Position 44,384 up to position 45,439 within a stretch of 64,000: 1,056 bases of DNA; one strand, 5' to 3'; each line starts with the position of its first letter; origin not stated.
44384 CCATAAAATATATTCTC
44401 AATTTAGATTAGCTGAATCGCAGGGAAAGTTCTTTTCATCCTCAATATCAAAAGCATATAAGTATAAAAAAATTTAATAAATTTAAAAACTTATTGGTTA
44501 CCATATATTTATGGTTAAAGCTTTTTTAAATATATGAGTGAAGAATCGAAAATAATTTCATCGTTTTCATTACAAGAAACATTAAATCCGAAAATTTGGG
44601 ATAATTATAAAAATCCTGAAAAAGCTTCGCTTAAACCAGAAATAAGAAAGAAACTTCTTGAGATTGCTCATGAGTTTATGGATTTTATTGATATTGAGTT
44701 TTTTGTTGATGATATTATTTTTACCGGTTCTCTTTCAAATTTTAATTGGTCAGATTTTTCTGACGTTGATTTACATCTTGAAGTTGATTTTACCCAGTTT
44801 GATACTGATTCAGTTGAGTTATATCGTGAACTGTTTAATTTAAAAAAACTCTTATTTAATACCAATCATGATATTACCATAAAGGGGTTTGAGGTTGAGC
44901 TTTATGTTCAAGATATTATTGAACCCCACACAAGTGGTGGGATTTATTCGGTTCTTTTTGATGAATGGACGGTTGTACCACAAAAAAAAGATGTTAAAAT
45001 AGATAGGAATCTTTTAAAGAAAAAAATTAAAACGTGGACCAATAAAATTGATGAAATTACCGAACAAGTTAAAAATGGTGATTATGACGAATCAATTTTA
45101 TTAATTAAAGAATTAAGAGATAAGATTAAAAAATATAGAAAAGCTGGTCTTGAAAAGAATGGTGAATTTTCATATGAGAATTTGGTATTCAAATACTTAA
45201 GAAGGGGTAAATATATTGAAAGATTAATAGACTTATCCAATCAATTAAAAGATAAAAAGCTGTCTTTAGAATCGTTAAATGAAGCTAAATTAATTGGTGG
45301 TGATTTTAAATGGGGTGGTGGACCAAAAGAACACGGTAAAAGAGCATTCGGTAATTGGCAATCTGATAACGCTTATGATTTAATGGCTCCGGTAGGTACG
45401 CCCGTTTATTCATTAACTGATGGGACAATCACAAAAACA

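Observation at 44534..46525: Unusual four-domain fusion: minimal nucleotidyltransferase + M23 peptidase + PG-binding + tail-lysozyme-like domain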

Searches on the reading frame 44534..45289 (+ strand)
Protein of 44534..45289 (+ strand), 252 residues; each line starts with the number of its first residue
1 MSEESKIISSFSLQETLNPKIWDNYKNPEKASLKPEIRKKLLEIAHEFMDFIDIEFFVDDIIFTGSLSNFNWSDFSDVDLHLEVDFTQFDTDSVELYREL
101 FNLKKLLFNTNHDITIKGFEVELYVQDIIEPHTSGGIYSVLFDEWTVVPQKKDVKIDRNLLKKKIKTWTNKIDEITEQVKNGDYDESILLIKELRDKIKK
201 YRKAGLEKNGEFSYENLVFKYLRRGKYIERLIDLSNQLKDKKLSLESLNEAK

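Call 6: find_homologous_proteins(query=window:44534-45289:+)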
Query seq(252 aa) (252 aa): 3991 proteins with E <= 0.001 among 5548 candidates; the best 120 are listed.
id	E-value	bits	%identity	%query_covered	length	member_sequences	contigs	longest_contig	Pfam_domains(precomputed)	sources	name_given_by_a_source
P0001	1.2e-89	318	59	98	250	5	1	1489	-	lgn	-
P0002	1.2e-88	315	59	98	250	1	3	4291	-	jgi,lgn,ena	jgi:hypothetical protein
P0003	2.7e-88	314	58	98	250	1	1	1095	-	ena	-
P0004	3.6e-88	313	57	98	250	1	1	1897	-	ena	-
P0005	4.4e-88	313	57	98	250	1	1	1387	-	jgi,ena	-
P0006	9.6e-88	312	57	98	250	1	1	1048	-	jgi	jgi:hypothetical protein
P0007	2.8e-87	311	59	99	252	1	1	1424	-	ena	-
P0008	5.7e-87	310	57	98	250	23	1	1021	-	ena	-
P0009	6.8e-87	309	57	97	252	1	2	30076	-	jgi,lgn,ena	jgi:hypothetical protein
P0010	9.4e-87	309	58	98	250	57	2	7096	-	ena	-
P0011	1.3e-86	308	58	98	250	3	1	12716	-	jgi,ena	jgi:hypothetical protein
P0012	2.2e-86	308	57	95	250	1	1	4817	-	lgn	-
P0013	2.9e-86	307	56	98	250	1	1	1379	-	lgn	-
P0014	3.5e-86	307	58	98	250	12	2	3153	-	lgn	-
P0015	4.2e-86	307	57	98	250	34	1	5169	-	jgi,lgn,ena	jgi:hypothetical protein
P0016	4.8e-86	307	57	98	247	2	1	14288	-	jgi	jgi:hypothetical protein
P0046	6.5e-82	293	58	97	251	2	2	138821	-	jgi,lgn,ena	jgi:predicted nucleotidyltransferase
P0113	5.7e-80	287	54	98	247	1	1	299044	-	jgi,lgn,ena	jgi:hypothetical protein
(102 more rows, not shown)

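Call 7: search_solved_structures(query=window:44534-45289:+, max_evalue=10, show_alignments=3)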
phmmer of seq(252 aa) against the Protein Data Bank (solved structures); distinct sequences matched with E-value up to 10: 0.

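Call 23: predict_structure(alignment_id=A1)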
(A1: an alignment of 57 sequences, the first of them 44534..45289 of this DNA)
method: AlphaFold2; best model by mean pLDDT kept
length: 252 residues; sequences in the alignment: 57
mean_pLDDT: 91.6   pTM: 0.80
mean pLDDT of the five models: 91.6, 91.5, 91.1, 90.2, 88.9
residues with pLDDT >= 90: 194; 70-90: 49; 50-70: 8; < 50: 1
segments of 3 or more residues with pLDDT < 50: none
pLDDT, mean of each block of 10 residues (from residue 1): 84 93 97 98 98 95 95 93 95 92 95 95 92 84 96 86 97 92 89 95 88 92 94 92 74 46
secondary structure, 60 per line:
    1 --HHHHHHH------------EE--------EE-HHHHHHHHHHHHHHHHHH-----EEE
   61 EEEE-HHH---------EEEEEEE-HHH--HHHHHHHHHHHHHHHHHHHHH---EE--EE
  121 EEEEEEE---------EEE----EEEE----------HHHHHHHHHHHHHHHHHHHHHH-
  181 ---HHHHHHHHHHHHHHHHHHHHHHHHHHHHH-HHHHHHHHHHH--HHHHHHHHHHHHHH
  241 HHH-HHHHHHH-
elements in order: H3-9 H35-52 E58-64 E78-84 H91-111 E119-127 E137-139 E144-147 H158-179 H184-212 H214-224 H227-243 H245-251

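Call 24: search_protein_representatives(protein=window:44534-45289:+)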
Query: 252 residues. Proteins with E-value up to 0.001 (for the whole library): 3931; up to 1e-10: 3145; up to 1e-30: 1473. The best 150 are listed.
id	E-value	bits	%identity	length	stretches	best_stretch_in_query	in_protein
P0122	5.1e-143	491.4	90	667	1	1-251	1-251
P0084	2.7e-81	289.3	79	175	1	1-166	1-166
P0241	5.3e-81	288.4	58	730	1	4-248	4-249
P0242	3.9e-74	265.9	53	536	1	4-246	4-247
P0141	9.6e-74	264.6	53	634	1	1-246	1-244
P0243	3.2e-72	259.6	51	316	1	3-247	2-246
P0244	7.9e-72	258.3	52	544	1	4-247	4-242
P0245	1.1e-70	254.6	54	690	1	5-246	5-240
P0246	1.1e-70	254.6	53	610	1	2-248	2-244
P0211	1.5e-70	254.2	50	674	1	3-247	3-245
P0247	5.4e-70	252.3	52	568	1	1-248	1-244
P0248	7.4e-70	251.9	50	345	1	2-247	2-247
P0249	7.8e-70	251.8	50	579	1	5-247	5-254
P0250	1.5e-69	250.9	48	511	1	1-247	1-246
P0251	4.2e-69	249.4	51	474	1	2-248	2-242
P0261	7.1e-63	229.0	48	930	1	3-247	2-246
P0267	1.4e-61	224.8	49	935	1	2-251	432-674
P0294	5.7e-53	196.6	45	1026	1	7-246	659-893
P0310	5.2e-51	190.2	42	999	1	6-247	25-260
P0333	1.3e-49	185.6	44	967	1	6-246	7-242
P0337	3.8e-49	184.1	46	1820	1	9-246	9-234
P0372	2.2e-47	178.3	45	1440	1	11-250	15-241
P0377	3.7e-47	177.6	46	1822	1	9-251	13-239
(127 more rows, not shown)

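Call 28: fold_search(model_id=the predicted structure, library=pdb)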
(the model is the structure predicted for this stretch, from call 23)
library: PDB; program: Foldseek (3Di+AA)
matches with E <= 10: 599; with E <= 0.001: 2
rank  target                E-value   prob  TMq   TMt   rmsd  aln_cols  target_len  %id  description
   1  6xz0                  3.8e-04  0.90  0.23  0.23  14.7       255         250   13  Crystal structure of spectinomycin adenyltransferase AAD(9) from Enterococcus faecialis with spectinomycin (released 2020-04-15)
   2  6sxj                  9.9e-04  0.80  0.21  0.21  16.3       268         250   14  Crystal structure of spectinomycin adenyltransferase AAD(9) from Enterococcus faecialis (released 2020-04-15)
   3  5lpa_A                5.0e-03  0.69  0.25  0.24  14.5       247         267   13  AadA E87Q in complex with ATP, calcium and dihydrostreptomycin (released 2018-01-17)
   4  5luh_B                9.2e-03  0.63  0.24  0.23  15.8       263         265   11  AadA E87Q in complex with ATP, calcium and streptomycin (released 2018-01-17)
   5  8vxb                  1.2e-02  0.66  0.26  0.24  12.7       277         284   14  Structure of ANT(6)-Ib from Campylobacter fetus subsp fetus complexed with hydrated streptomycin (released 2024-09-18)
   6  3jyy_B                1.2e-02  0.57  0.23  0.22  13.3       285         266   12  SeMet LinB complexed with PPi (released 2009-11-03)
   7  5luh_A                1.3e-02  0.60  0.25  0.24  15.6       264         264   10  AadA E87Q in complex with ATP, calcium and streptomycin (released 2018-01-17)
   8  5g4a_A                1.5e-02  0.57  0.26  0.26  14.3       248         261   13  AadA in complex with ATP and magnesium (released 2017-11-29)
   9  3jyy_A                1.6e-02  0.51  0.23  0.22  13.2       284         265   12  SeMet LinB complexed with PPi (released 2009-11-03)
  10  5g4a_B                1.7e-02  0.47  0.25  0.24  14.3       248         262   13  AadA in complex with ATP and magnesium (released 2017-11-29)
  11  7uy4_A                3.5e-02  0.28  0.21  0.20  16.5       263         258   11  Aminoglycoside-modifying enzyme ANT-3,9 in complex with spectinomycin and AMP-PNP (released 2023-05-10)
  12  6fzb_B                3.7e-02  0.35  0.23  0.23  15.8       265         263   12  AadA in complex with ATP, magnesium and streptomycin (released 2018-06-13)
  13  8xeh_E                4.4e-02  0.90  0.19  0.39   5.7        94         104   16  Crystal structure of HEPN-MNT complex (released 2024-12-18)
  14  6fzb_A                4.4e-02  0.33  0.25  0.25  14.4       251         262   13  AadA in complex with ATP, magnesium and streptomycin (released 2018-06-13)
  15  7uy4_B                4.7e-02  0.21  0.21  0.20  16.7       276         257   10  Aminoglycoside-modifying enzyme ANT-3,9 in complex with spectinomycin and AMP-PNP (released 2023-05-10)
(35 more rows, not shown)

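Call 30: search_protein_families(library=pfam, alignment_id=A2, max_evalue=0.0001)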
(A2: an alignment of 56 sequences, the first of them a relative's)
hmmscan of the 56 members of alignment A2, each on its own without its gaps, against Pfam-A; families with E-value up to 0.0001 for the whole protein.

A. member 1, P0241 (730 aa): 1 family
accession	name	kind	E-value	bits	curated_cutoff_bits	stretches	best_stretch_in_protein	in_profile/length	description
PF01551.29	Peptidase_M23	-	2.3e-27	95.5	28.7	1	280-387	1-96/96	Peptidase family M23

B. families by the number of members that match (of 56 scanned): 23 families
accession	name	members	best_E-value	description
PF01551.29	Peptidase_M23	8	4.8e-40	Peptidase family M23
PF01471.23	PG_binding_1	7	6.6e-15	Putative peptidoglycan binding domain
PF01909.29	NTP_transf_2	4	7.8e-06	Nucleotidyltransferase domain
PF00583.31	Acetyltransf_1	3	1.3e-08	Acetyltransferase (GNAT) family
PF02557.22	VanY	2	4.8e-22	D-alanyl-D-alanine carboxypeptidase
PF13508.13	Acetyltransf_7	2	3.7e-09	Acetyltransferase (GNAT) domain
PF14542.12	Acetyltransf_CG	2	9e-07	GCN5-related N-acetyl-transferase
PF18013.6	Phage_lysozyme2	1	8.1e-33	Phage tail lysozyme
PF07661.19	MORN_2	1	1.4e-19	MORN repeat variant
PF01743.26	PolyA_pol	1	1.3e-16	Poly A polymerase head domain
PF00293.34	NUDIX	1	1.2e-15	NUDIX domain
PF12627.12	PolyA_pol_RNAbd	1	9.7e-10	Probable RNA and SrmB- binding site of polymerase A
PF00182.24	Glyco_hydro_19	1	5.8e-08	Chitinase class I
PF12796.13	Ank_2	1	5.9e-08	Ankyrin repeats (3 copies)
PF06414.18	Zeta_toxin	1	5.9e-08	Zeta toxin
PF22600.2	MTPAP-like_central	1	2.6e-05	Poly(A) RNA polymerase, mitochondrial-like, central palm domain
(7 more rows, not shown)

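Call 33: search_solved_structures(query=A3, max_evalue=10, show_alignments=3)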
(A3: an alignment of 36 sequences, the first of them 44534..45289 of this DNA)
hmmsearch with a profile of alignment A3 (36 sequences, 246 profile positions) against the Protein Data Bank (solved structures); distinct sequences matched with E-value up to 10: 15.
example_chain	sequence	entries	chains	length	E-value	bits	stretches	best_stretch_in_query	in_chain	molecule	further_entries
3nku_A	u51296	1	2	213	0.0035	20.2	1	33-109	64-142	DrrA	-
6yx5_B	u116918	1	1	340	0.0044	19.9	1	32-109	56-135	Multifunctional virulence effector protein DrrA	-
7upo_B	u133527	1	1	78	0.53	13.1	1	167-207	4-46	DHT03 protein B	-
1h3o_B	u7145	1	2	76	0.54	13.1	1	17-49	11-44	TRANSCRIPTION INITIATION FACTOR TFIID 20/15 KDA SUBUNITS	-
2rff_A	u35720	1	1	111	0.56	13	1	29-80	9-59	Putative nucleotidyltransferase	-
7upq_B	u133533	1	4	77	0.64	12.8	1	167-206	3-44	DHT03 protein B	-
4zrl_A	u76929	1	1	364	0.73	12.6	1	11-92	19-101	Poly(A) RNA polymerase gld-2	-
3qku_A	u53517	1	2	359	0.74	12.6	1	148-210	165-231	DNA double-strand break repair rad50 ATPase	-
7tal_A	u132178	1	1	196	1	12.1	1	152-199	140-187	D4_deltaDARP LOV2-DARPin fusion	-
7tbo_A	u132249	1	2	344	1.5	11.6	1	161-201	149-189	D12 LOV2-DARPin fusion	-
6htq_t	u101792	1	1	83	1.6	11.5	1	160-204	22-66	30S ribosomal protein S20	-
5njt_T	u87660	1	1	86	1.7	11.4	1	153-204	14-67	30S ribosomal protein S20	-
7qnl_AAA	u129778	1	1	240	2.4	10.9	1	156-199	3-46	DARPIN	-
8gji_A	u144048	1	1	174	3.5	10.4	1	147-200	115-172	GCG binder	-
6xyw_Bn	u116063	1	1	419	5.9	9.7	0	185-229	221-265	At1g15810/F7H2_23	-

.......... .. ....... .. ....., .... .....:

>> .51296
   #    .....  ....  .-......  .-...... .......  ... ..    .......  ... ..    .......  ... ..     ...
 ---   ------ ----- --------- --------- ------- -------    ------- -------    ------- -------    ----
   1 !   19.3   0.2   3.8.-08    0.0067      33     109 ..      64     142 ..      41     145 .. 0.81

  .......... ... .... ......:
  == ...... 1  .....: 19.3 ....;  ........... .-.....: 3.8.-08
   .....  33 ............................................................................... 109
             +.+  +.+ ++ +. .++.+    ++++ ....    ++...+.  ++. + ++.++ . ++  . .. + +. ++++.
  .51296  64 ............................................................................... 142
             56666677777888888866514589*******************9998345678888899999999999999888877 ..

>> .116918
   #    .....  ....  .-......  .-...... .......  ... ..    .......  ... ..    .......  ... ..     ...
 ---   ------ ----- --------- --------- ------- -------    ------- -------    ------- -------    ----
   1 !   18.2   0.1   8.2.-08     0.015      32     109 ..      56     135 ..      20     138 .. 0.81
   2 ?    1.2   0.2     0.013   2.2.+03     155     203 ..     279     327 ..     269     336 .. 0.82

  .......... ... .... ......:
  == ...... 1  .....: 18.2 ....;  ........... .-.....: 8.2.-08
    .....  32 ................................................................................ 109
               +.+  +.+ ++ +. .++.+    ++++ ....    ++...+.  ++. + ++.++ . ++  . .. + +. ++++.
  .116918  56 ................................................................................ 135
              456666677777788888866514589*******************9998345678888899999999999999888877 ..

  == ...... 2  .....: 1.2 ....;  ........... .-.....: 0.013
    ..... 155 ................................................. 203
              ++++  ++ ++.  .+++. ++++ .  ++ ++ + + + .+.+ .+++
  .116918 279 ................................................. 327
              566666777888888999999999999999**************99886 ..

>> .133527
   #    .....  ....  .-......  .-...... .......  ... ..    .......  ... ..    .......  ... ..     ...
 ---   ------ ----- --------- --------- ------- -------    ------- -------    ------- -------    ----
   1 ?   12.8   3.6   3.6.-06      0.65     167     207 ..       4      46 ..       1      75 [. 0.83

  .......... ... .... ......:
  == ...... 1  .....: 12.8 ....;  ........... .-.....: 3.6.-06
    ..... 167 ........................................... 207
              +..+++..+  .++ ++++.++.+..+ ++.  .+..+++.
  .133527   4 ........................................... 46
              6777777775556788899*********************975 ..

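Call 36: find_encoding_contigs(protein=P0046, flank=8000, max_places=2)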
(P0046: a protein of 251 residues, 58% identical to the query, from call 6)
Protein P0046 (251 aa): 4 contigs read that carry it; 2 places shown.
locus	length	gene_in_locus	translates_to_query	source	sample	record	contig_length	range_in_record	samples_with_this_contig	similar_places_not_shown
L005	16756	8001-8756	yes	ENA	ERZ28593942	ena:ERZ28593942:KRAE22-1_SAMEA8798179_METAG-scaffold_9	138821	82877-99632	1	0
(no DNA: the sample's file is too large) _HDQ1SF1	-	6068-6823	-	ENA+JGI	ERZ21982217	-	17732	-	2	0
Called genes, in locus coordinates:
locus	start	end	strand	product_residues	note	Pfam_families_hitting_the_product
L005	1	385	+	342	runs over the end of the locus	PF09511:RNA_lig_T4_1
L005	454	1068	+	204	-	-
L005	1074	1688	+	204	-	-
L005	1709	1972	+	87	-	-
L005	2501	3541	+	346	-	-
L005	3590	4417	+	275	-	-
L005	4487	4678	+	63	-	-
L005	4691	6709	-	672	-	PF13191:AAA_16 (faint), PF00004:AAA, PF17871:AAA_lid_9, PF00158:Sigma54_activat, PF07724:AAA_2, PF00004:AAA, PF07728:AAA_5, PF10431:ClpB_D2-small, +6 more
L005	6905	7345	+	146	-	PF02151:UVR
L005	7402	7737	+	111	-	-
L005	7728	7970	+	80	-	PF13619:KTSC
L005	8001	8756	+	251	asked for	-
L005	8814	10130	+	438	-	-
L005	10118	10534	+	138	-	-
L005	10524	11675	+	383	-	-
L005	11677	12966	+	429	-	-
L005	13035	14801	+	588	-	PF03237:Terminase_6N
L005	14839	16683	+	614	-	PF07230:Portal_T4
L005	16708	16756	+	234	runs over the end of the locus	-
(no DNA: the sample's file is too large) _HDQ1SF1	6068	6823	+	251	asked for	-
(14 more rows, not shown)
